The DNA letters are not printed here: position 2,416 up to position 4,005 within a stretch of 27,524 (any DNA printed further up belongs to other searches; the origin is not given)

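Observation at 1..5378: Sialic-acid operon with an embedded oxidise-then-transaminate module: candidate pathway to an extra-amino (possibly methylated) nonulosonic acid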

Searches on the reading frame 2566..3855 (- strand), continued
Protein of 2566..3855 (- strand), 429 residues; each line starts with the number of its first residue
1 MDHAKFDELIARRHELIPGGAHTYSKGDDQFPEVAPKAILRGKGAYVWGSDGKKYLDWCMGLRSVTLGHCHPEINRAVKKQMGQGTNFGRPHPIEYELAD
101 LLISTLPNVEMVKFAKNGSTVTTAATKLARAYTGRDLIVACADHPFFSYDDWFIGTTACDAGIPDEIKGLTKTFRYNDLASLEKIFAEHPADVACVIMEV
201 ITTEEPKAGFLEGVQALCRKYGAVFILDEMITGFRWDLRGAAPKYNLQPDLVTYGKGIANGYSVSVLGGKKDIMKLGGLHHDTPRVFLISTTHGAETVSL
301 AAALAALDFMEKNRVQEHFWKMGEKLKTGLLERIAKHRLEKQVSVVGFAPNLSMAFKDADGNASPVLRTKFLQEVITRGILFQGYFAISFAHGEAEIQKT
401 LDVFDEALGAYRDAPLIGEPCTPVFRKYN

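Call 42: search_protein_families(library=pfam, proteins=[L009:6632-7423:+, L071:11245-12072:+, L069:1947-3146:-, L012:4432-5274:+, L069:9753-10439:+, L069:1315-1965:-, L012:9176-9982:+, L029:14329-15096:+, L017:6657-7925:+, L071:19078-20328:+], max_evalue=0.0001)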
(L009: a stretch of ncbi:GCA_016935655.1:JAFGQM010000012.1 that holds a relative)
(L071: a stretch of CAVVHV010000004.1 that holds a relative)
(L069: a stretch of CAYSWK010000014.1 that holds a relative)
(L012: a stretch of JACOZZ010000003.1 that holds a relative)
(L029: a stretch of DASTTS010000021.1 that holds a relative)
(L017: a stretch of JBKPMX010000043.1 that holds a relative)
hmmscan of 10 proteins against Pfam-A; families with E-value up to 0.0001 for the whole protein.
L009:6632-7423:+ (264 aa): 2 families
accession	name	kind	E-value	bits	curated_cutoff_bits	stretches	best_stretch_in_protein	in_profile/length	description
PF02348.25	CTP_transf_3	-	3.2e-13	50.4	22.6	1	14-154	7-148/217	Cytidylyltransferase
PF12804.13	NTP_transf_3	-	8.3e-06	26.5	27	1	22-130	15-121/160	MobA-like NTP transferase domain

L071:11245-12072:+ (276 aa): 1 family
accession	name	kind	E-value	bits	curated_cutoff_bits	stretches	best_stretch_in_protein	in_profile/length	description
PF00795.27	CN_hydrolase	-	2.4e-61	207.7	23.2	1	18-257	1-255/256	Carbon-nitrogen hydrolase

L069:1947-3146:- (400 aa): 0 families

L012:4432-5274:+ (281 aa): 7 families
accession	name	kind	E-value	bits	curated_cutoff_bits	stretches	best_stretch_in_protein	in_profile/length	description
PF00977.27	His_biosynth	-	5.9e-70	235.7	23.6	1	34-261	1-225/228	Histidine biosynthesis protein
PF01180.27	DHO_dh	-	2.3e-10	40.6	27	0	92-148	227-286/291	Dihydroorotate dehydrogenase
PF03060.21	NMO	-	1e-08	35.4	28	0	186-264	148-231/331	Nitronate monooxygenase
PF01207.24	Dus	-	2.7e-07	30.4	20.4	0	93-148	174-229/311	Dihydrouridine synthase (Dus)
PF05690.20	ThiG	-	3.1e-07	30.5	23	0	185-259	135-209/247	Thiazole biosynthesis protein ThiG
PF02581.23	TMP-TENI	-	1.5e-06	28.2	27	0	70-132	113-177/180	Thiamine monophosphate synthase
PF04309.18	G3P_antiterm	-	2.4e-06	27.5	27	0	89-133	125-169/173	Glycerol-3-phosphate responsive antiterminator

L069:9753-10439:+ (229 aa): 1 family
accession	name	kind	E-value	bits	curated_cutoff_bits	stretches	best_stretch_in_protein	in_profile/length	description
PF02585.22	PIG-L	-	7.6e-22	78.6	28.2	1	13-133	1-128/129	GlcNAc-PI de-N-acetylase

L069:1315-1965:- (217 aa): 2 families
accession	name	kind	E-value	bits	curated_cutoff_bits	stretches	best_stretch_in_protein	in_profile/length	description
PF00117.34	GATase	-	1.3e-22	80.8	22.8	1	13-209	2-186/190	Glutamine amidotransferase class-I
PF01174.25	SNO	-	1.2e-09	38.8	27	1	19-100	6-86/188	SNO glutamine amidotransferase family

L012:9176-9982:+ (269 aa): 5 families
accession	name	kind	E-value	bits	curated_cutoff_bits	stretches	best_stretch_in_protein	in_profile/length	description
PF13561.12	adh_short_C2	-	6.9e-50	170.3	27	1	27-268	8-236/236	Enoyl-(Acyl carrier protein) reductase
PF00106.31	adh_short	-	3.4e-39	134.8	26.6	1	16-213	1-183/195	short chain dehydrogenase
PF08659.16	KR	-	1.3e-09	38.7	22.6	1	17-127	2-111/180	KR domain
PF01370.27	Epimerase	-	4.4e-08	33.3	20.9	1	18-229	1-194/240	NAD dependent epimerase/dehydratase family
PF16363.11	GDP_Man_Dehyd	-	8.9e-06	25.8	27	1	19-86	1-72/332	GDP-mannose 4,6 dehydratase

L029:14329-15096:+ (256 aa): 11 families
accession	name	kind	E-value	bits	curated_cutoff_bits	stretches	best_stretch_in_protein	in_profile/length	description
PF13649.12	Methyltransf_25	-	4.5e-28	98.2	27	1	79-173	1-97/97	Methyltransferase domain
PF08241.18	Methyltransf_11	-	2.5e-27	95.8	21.2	1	80-177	1-95/95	Methyltransferase domain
PF13847.12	Methyltransf_31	-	9.3e-24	84.2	27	1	77-177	5-109/145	Methyltransferase domain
PF08242.18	Methyltransf_12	-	2.3e-16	60.7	30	1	80-175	1-98/98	Methyltransferase domain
PF13489.12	Methyltransf_23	-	5.9e-16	59.1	27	1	51-182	3-121/164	Methyltransferase domain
PF01209.24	Ubie_methyltran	-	2.7e-14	53.5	20.1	1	51-177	24-151/233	ubiE/COQ5 methyltransferase family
PF03848.20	TehB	-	3.4e-11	43.4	20.4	1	78-186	33-142/193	Tellurite resistance protein TehB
PF02353.26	CMAS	-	8.9e-10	38.8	27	1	62-177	50-164/273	Mycolic acid cyclopropane synthetase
PF05175.20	MTS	-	7.7e-08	32.6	23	1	75-176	31-137/170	Methyltransferase small domain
PF06325.19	PrmA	-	2.6e-06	27.6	22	1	73-163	159-248/296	Ribosomal protein L11 methyltransferase (PrmA)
PF05724.17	TPMT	-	3.3e-05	24.1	26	0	54-115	15-78/218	Thiopurine S-methyltransferase (TPMT)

L017:6657-7925:+ (423 aa): 3 families
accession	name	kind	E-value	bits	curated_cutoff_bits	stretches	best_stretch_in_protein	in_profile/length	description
PF00005.33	ABC_tran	-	1.9e-23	84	25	1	62-193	1-135/137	ABC transporter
PF14524.12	Wzt_C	-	3.2e-09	37.4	30.4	1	278-398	10-134/143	Wzt C-terminal domain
PF13304.12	AAA_21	-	6.1e-05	23.7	27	1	74-106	1-26/304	AAA domain, putative AbiEii toxin, Type IV TA system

L071:19078-20328:+ (417 aa): 3 families
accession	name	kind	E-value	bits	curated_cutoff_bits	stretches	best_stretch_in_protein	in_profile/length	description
PF00483.29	NTP_transferase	-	4.5e-48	164.4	21.2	1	191-413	2-243/245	Nucleotidyl transferase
PF00571.33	CBS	-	3.3e-13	50.2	24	1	69-115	10-56/57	CBS domain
PF12804.13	NTP_transf_3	-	2.3e-12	47.8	27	1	191-327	1-131/160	MobA-like NTP transferase domain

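Call 43: search_protein_families(library=pfam, proteins=[L058:11259-12080:+, L056:11355-12578:+, L066:4686-5993:+, L056:5536-6900:-, L014:6881-7996:+, L066:16069-17106:+, L087:15042-16349:+, L014:14059-15606:+, L079:7453-8385:-], max_evalue=0.0001)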
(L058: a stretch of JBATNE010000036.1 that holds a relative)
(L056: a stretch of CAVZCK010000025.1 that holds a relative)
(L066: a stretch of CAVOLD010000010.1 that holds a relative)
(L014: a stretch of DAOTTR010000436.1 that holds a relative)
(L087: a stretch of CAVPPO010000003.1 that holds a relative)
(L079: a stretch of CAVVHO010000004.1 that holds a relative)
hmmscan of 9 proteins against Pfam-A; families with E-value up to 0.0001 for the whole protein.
L058:11259-12080:+ (274 aa): 1 family
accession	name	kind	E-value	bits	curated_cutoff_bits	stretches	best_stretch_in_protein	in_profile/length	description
PF00483.29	NTP_transferase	-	9.7e-12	45.4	21.2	1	16-243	2-226/245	Nucleotidyl transferase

L056:11355-12578:+ (408 aa): 1 family
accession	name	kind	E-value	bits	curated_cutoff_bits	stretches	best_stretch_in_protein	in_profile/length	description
PF04230.19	PS_pyruv_trans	-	6e-28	99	25.3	1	89-339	59-278/280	Polysaccharide pyruvyl transferase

L066:4686-5993:+ (436 aa): 5 families
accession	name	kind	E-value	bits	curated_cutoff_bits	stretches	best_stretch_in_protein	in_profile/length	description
PF08484.17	Methyltransf_14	-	2.8e-65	219.4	23.5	1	273-431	2-160/160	C-methyltransferase C-terminal domain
PF08421.16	Methyltransf_13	-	2.5e-23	82.4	31.3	1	32-93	1-62/62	Putative zinc binding domain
PF13489.12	Methyltransf_23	-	1.4e-11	44.8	27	1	119-265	14-161/164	Methyltransferase domain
PF08241.18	Methyltransf_11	-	8.3e-06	26.8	21.2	1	131-223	2-94/95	Methyltransferase domain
PF08242.18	Methyltransf_12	-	2.2e-05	25.6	30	1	130-222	1-98/98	Methyltransferase domain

L056:5536-6900:- (455 aa): 4 families
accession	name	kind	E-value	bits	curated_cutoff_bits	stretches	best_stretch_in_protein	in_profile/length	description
PF16254.10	DUF4910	-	2.7e-113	377.3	26.6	1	34-371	1-247/247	Domain of unknown function (DUF4910)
PF09940.16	DUF2172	-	8.4e-40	135.5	27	1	84-175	1-92/92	Domain of unknown function (DUF2172)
PF16221.11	HTH_47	-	3.4e-30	103.8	27.1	1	374-448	3-77/78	winged helix-turn-helix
PF04389.22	Peptidase_M28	-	5.2e-05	23.5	21.3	1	188-364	6-192/193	Peptidase family M28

L014:6881-7996:+ (372 aa): 4 families
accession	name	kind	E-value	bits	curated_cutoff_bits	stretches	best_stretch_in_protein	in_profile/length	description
PF01370.27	Epimerase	-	1.7e-45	155.8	20.9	1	13-245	1-240/240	NAD dependent epimerase/dehydratase family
PF16363.11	GDP_Man_Dehyd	-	7.1e-23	82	27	1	14-261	1-272/332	GDP-mannose 4,6 dehydratase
PF04321.23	RmlD_sub_bind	-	1.5e-12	47.6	27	1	11-183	1-156/287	RmlD substrate binding domain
PF01073.25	3Beta_HSD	-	1.6e-08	34.4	22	1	14-235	1-239/280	3-beta hydroxysteroid dehydrogenase/isomerase family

L066:16069-17106:+ (346 aa): 2 families
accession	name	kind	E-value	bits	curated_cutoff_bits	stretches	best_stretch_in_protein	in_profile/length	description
PF00535.33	Glycos_transf_2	-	1.2e-27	97.4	23.3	1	20-184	1-164/168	Glycosyl transferase family 2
PF13641.12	Glyco_tranf_2_3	-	2.2e-07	31.6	27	1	20-142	4-130/230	Glycosyltransferase like family 2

L087:15042-16349:+ (436 aa): 4 families
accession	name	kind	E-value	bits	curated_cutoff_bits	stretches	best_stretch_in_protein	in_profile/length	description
PF00005.33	ABC_tran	-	1.3e-21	78.1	25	1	80-211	1-135/137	ABC transporter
PF14524.12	Wzt_C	-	2.9e-15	57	30.4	1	284-416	3-142/143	Wzt C-terminal domain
PF13304.12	AAA_21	-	8.2e-05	23.2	27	0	94-113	3-22/304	AAA domain, putative AbiEii toxin, Type IV TA system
PF13555.12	AAA_29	-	9.9e-05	22.5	27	0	84-124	16-55/61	P-loop containing region of AAA domain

L014:14059-15606:+ (516 aa): 2 families
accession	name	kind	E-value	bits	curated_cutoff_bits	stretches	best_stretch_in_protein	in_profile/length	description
PF01943.22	Polysacc_synt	-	6e-26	91.9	28.2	1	30-298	2-274/274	Polysaccharide biosynthesis protein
PF13440.11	Polysacc_synt_3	-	6.8e-22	78.5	23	1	69-345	17-290/293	Polysaccharide biosynthesis protein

L079:7453-8385:- (311 aa): 1 family
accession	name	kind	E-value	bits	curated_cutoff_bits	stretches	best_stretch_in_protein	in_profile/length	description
PF05721.19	PhyH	-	7.1e-06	26.9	22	1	78-244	61-212/213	Phytanoyl-CoA dioxygenase (PhyH)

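Call 53: search_solved_structures(query=window:2566-3855:-, max_evalue=1e-20)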
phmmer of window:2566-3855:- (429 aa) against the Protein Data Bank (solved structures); distinct sequences matched with E-value up to 1e-20: 44.
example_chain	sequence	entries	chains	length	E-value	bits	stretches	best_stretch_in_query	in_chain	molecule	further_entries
4e77_A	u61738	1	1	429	3.4e-52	180.8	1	5-402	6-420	Glutamate-1-semialdehyde 2,1-aminomutase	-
3fqa_A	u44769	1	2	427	2.7e-51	177.9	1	5-380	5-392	Glutamate-1-semialdehyde 2,1-aminomutase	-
3fq8_A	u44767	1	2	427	5e-51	176.9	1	5-380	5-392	Glutamate-1-semialdehyde 2,1-aminomutase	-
2gsa_A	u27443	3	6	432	7.1e-51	176.4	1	5-380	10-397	GLUTAMATE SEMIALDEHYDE AMINOTRANSFERASE | PROTEIN (GLUTAMATE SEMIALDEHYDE AMINOTRANSFERASE)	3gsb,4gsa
2e7u_A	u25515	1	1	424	1.3e-50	175.6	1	11-408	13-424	Glutamate-1-semialdehyde 2,1-aminomutase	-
3fq7_A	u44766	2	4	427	1.3e-50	175.6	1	5-380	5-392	Glutamate-1-semialdehyde 2,1-aminomutase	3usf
2hoy_A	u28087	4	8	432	1.4e-50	175.5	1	5-380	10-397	Glutamate-1-semialdehyde 2,1-aminomutase (GSAM) apo-form | Glutamate-1-semialdehyde 2,1-aminomutase (GSAM) pmp-form | Glutamate-1-semialdehyde 2,1-aminomutase (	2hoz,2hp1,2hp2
2cfb_A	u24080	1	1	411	5.9e-50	173.4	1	41-336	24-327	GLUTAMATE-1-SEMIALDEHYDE 2,1-AMINOMUTASE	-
5i92_A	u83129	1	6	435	1.6e-49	172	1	12-410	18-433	Glutamate-1-semialdehyde 2,1-aminomutase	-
3l44_A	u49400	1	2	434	1.4e-46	162.3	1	12-412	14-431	Glutamate-1-semialdehyde 2,1-aminomutase 1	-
2epj_A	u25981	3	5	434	3.4e-46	161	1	9-328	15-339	Glutamate-1-semialdehyde 2,1-aminomutase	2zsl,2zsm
6w80_A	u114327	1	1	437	3.7e-46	160.9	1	1-331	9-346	Glutamate-1-semialdehyde 2,1-aminomutase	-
3bs8_A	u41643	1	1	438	3.9e-45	157.5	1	12-405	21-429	Glutamate-1-semialdehyde 2,1-aminomutase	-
3k28_A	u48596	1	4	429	5.7e-45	157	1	5-407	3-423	Glutamate-1-semialdehyde 2,1-aminomutase 2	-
5hdm_A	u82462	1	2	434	8.8e-42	146.5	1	7-401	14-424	Glutamate-1-semialdehyde 2,1-aminomutase 1, chloroplastic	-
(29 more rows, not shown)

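Call 56: search_solved_structures(query=L005:13290-14414:+, max_evalue=1e-10)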
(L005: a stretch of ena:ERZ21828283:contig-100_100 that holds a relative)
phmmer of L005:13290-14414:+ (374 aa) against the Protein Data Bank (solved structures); distinct sequences matched with E-value up to 1e-10: 12.
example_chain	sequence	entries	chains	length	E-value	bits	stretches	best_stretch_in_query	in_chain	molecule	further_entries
5xvs_A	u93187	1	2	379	5.6e-52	180.3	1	21-269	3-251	GDP/UDP-N,N'-diacetylbacillosamine 2-epimerase (Hydrolyzing)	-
5zlr_A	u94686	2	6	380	5.6e-52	180.3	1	21-269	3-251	GDP/UDP-N,N'-diacetylbacillosamine 2-epimerase (Hydrolyzing)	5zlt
4zht_A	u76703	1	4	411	6.7e-44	153.7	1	22-274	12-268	Bifunctional UDP-N-acetylglucosamine 2-epimerase/N-acetylmannosamine kinase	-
1vgv_A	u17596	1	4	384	3.6e-16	62.5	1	22-227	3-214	UDP-N-acetylglucosamine 2-epimerase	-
1f6d_A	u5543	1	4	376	3.7e-16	62.5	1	22-227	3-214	UDP-N-ACETYLGLUCOSAMINE 2-EPIMERASE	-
3dzc_A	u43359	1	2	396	7.8e-13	51.6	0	9-227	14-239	UDP-N-acetylglucosamine 2-epimerase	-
8sxy_A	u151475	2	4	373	1.2e-12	50.9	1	23-243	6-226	UDP-2,3-diacetamido-2,3-dideoxy-glucuronic acid-2-epimerase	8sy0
8sxv_A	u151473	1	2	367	1.2e-12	50.9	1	23-241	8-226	UDP-2,3-diacetamido-2,3-dideoxy-glucuronic acid-2-epimerase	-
8sy9_A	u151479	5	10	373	5.9e-12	48.7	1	23-243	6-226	UDP-2,3-diacetamido-2,3-dideoxy-glucuronic acid-2-epimerase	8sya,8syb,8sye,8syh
8sxw_A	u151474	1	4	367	5.9e-12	48.7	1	23-241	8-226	UDP-2,3-diacetamido-2,3-dideoxy-glucuronic acid-2-epimerase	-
8syd_A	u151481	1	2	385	6.2e-12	48.6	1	23-243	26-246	UDP-2,3-diacetamido-2,3-dideoxy-glucuronic acid-2-epimerase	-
5enz_A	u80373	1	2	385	5.5e-11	45.5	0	22-197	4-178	UDP-GlcNAc 2-epimerase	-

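Call 89: search_protein_families(library=ncbifam, proteins=[L058:11259-12080:+, L008:11729-12592:+, L014:6881-7996:+, L008:4827-5864:+, L071:19078-20328:+, L012:9176-9982:+, L069:1947-3146:-], max_evalue=1e-10)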
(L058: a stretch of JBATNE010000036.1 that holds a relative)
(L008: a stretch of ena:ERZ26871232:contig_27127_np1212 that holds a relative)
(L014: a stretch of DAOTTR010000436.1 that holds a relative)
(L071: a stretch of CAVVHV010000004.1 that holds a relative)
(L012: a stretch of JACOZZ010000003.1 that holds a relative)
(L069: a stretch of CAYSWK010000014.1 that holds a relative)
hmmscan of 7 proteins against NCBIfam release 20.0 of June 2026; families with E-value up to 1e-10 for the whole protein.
L058:11259-12080:+ (274 aa): 8 families
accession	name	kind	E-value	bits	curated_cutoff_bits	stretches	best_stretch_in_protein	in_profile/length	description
TIGR02623.1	G1P_cyt_trans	equivalog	6.8e-68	228.9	300.25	1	14-267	1-253/255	glucose-1-phosphate cytidylyltransferase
TIGR03992.1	Arch_glmU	subfamily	4.1e-19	68.7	292.1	1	14-79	1-66/393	bifunctional sugar-1-phosphate nucleotidylyltransferase/acetyltransferase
NF049965.1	GlMnHpPGnyltfHddC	equivalog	6.9e-18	65.1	300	1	14-215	1-176/221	D-glycero-D-manno-heptose 1-phosphate guanosyltransferase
NF041313.1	UDPGP_AglF_Halo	equivalog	2.8e-14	53.1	400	1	14-77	1-64/234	UTP--glucose-1-phosphate uridylyltransferase AglF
NF045761.1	NAMPUrTaseMurU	equivalog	3.9e-14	53.1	250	1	14-251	1-219/226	N-acetylmuramate alpha-1-phosphate uridylyltransferase MurU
TIGR01208.1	rmlA_long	equivalog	2.5e-13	49.7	320.25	1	15-254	1-227/353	glucose-1-phosphate thymidylyltransferase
NF052502.1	man1P_GTase_Rv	exception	5.2e-13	48.6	440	1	16-251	3-222/352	mannose-1-phosphate guanylyltransferase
TIGR01099.1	galU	equivalog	3.4e-12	46.5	326.8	1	14-176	2-163/261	UTP--glucose-1-phosphate uridylyltransferase GalU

L008:11729-12592:+ (287 aa): 5 families
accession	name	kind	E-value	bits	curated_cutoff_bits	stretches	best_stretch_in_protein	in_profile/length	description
TIGR02623.1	G1P_cyt_trans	equivalog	3.9e-63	213.3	300.25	1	1-256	1-255/255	glucose-1-phosphate cytidylyltransferase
TIGR03992.1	Arch_glmU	subfamily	8.6e-17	61.1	292.1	1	1-209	1-184/393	bifunctional sugar-1-phosphate nucleotidylyltransferase/acetyltransferase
NF052502.1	man1P_GTase_Rv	exception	3.1e-15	55.9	440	0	103-264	81-248/352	mannose-1-phosphate guanylyltransferase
NF049965.1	GlMnHpPGnyltfHddC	equivalog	3.3e-12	46.5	300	0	1-66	1-66/221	D-glycero-D-manno-heptose 1-phosphate guanosyltransferase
NF041313.1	UDPGP_AglF_Halo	equivalog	1.4e-11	44.3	400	0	1-62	1-63/234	UTP--glucose-1-phosphate uridylyltransferase AglF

L014:6881-7996:+ (372 aa): 8 families
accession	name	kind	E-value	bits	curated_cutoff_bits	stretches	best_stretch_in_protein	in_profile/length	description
TIGR01179.1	galE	equivalog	1.8e-32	112.5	262.3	1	12-285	1-297/332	UDP-glucose 4-epimerase GalE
TIGR02197.1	heptose_epim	equivalog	1e-16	61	274.6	1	13-282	1-279/316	ADP-glyceromanno-heptose 6-epimerase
NF007956.0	PRK10675.1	subfamily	2.2e-16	59.9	394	1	11-289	1-306/338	UDP-glucose 4-epimerase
TIGR04180.1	EDH_00030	hypoth_equivalog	8.4e-15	54.6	475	1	13-274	1-265/297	NAD-dependent 4,6-dehydratase LegB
TIGR01214.1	rmlD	equivalog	3.2e-13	49.4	224.05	1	12-209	1-178/285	dTDP-4-dehydrorhamnose reductase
TIGR01181.1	dTDP_gluc_dehyt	equivalog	7.9e-13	48.2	365.1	1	13-313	2-311/321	dTDP-glucose 4,6-dehydratase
TIGR03466.1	HpnA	hypoth_equivalog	3.7e-12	45.8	367.65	1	11-167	1-159/327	hopanoid-associated sugar epimerase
NF043036.1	ErythonDh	equivalog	1.5e-11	44.1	325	1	11-161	1-161/321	D-erythronate dehydrogenase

L008:4827-5864:+ (345 aa): 9 families
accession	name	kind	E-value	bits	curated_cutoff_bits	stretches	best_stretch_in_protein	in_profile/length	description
TIGR01179.1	galE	equivalog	1.4e-27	96.4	262.3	1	2-171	1-179/332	UDP-glucose 4-epimerase GalE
TIGR04180.1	EDH_00030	hypoth_equivalog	1.5e-19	70.2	475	1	3-254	1-256/297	NAD-dependent 4,6-dehydratase LegB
TIGR02197.1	heptose_epim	equivalog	6.4e-17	61.7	274.6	1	3-261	1-268/316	ADP-glyceromanno-heptose 6-epimerase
NF007956.0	PRK10675.1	subfamily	1e-14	54.4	394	1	1-173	1-185/338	UDP-glucose 4-epimerase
TIGR03466.1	HpnA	hypoth_equivalog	2.7e-13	49.5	367.65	1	1-156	1-158/327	hopanoid-associated sugar epimerase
NF043036.1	ErythonDh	equivalog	1.6e-12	47.2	325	1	1-154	1-164/321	D-erythronate dehydrogenase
TIGR01181.1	dTDP_gluc_dehyt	equivalog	1.9e-12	47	365.1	1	2-294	1-302/321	dTDP-glucose 4,6-dehydratase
NF011728.1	PRK15181.1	equivalog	8e-12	44.8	760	1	53-301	77-335/348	Vi polysaccharide biosynthesis UDP-N-acetylglucosaminuronic acid C-4 epimerase TviC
NF042422.1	oxyalk_red_OleD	equivalog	8.2e-11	41.8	580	0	1-221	1-216/329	2-alkyl-3-oxoalkanoate reductase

L071:19078-20328:+ (417 aa): 21 families
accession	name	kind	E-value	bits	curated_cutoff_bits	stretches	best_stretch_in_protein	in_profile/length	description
NF052502.1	man1P_GTase_Rv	exception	2.8e-49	167.9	440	1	191-416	3-234/352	mannose-1-phosphate guanylyltransferase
TIGR03992.1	Arch_glmU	subfamily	3.4e-44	151.3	292.1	1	190-401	2-216/393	bifunctional sugar-1-phosphate nucleotidylyltransferase/acetyltransferase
NF045761.1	NAMPUrTaseMurU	equivalog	4.4e-35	121.6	250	1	189-409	1-224/226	N-acetylmuramate alpha-1-phosphate uridylyltransferase MurU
NF049965.1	GlMnHpPGnyltfHddC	equivalog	2.9e-33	115.3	300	1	190-407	2-216/221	D-glycero-D-manno-heptose 1-phosphate guanosyltransferase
NF041313.1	UDPGP_AglF_Halo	equivalog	2.1e-32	112.4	400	1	190-409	2-231/234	UTP--glucose-1-phosphate uridylyltransferase AglF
TIGR01208.1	rmlA_long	equivalog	7.7e-32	110.5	320.25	1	190-409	1-231/353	glucose-1-phosphate thymidylyltransferase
NF041173.1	Sug_nt_acttase_Thmprot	equivalog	2e-22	79.7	600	1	190-401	2-216/405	bifunctional sugar-1-phosphate nucleotidylyltransferase/acetyltransferase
NF003670.0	PRK05293.1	equivalog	6e-22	78.1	470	1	191-412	7-258/382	glucose-1-phosphate adenylyltransferase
TIGR02091.1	glgC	equivalog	7.1e-22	78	424.9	1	191-412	3-259/364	glucose-1-phosphate adenylyltransferase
TIGR02623.1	G1P_cyt_trans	equivalog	7.5e-22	78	300.25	1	190-262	2-74/255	glucose-1-phosphate cytidylyltransferase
NF002023.0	PRK00844.1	subfamily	3.3e-18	65.7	458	1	191-345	9-182/408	glucose-1-phosphate adenylyltransferase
TIGR01207.1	rmlA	equivalog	1.5e-17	63.6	360.65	1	191-408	2-232/286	glucose-1-phosphate thymidylyltransferase RfbA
NF001947.0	PRK00725.1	subfamily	2e-17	63.1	470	1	190-347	18-196/426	glucose-1-phosphate adenylyltransferase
TIGR01099.1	galU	equivalog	1.3e-16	60.9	326.8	1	191-255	4-68/261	UTP--glucose-1-phosphate uridylyltransferase GalU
NF002772.0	PRK02862.1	equivalog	3.8e-15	55.5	537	0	191-255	6-71/429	glucose-1-phosphate adenylyltransferase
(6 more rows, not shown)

L012:9176-9982:+ (269 aa): 188 families (the best 25 are shown)
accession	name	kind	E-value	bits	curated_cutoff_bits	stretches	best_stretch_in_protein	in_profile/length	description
NF006619.0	PRK09186.1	equivalog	3.3e-96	321.8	255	1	13-269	2-256/256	oxidoreductase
NF050062.1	FlagModPtmA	equivalog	6.3e-69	232.4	350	1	13-269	2-256/256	flagellin modification protein PtmA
NF005559.1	PRK07231.1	subfamily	8.1e-47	159.8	215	1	13-268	2-248/249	glucose 1-dehydrogenase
NF006070.0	PRK08213.1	subfamily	9.7e-47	159.7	279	1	7-268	4-257/259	gluconate 5-dehydrogenase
NF004198.0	PRK05653.1-3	equivalog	1.5e-45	155.6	296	1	12-268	4-247/248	3-oxoacyl-ACP reductase FabG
NF005853.0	PRK07774.1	equivalog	2.4e-42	145.1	303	1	12-268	3-247/250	SDR family oxidoreductase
NF009466.0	PRK12826.1-2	subfamily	6.8e-42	143.6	222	1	15-267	3-244/248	3-oxoacyl-ACP reductase FabG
NF005309.0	PRK06841.1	subfamily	8.3e-42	143.4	286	1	5-268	5-253/255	GolD/DthD family dehydrogenase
NF009093.0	PRK12429.1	subfamily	5.8e-41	140.5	258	1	13-268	3-257/259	3-hydroxybutyrate dehydrogenase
TIGR01830.1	3oxo_ACP_reduc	equivalog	6.1e-41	140.7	297.75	1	19-266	2-237/239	3-oxoacyl-[acyl-carrier-protein] reductase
NF050023.1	7alphHDSH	equivalog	8e-41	140.2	450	1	13-268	4-250/259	7alpha-hydroxysteroid dehydrogenase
NF053702.1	TrHdxCHCADhChcB1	equivalog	1.7e-40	139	400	1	14-268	3-241/250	trans-4-hydroxycyclohexanecarboxylate dehydrogenase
NF005681.0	PRK07478.1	subfamily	3e-40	138.2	267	1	12-267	3-249/254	SDR family oxidoreductase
NF005446.0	PRK07035.1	equivalog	6.5e-40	137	373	1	7-268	3-254/255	SDR family oxidoreductase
NF052558.1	MBtsdlDhBudC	equivalog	5.5e-39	134.2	270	1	14-268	2-242/250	meso-2,3-butanediol dehydrogenase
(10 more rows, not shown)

L069:1947-3146:- (400 aa): 1 family
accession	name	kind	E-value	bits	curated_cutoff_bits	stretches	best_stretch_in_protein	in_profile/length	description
TIGR03573.1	WbuX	subfamily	1.1e-104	350.6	203.2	1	23-368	2-343/344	N-acetyl sugar amidotransferase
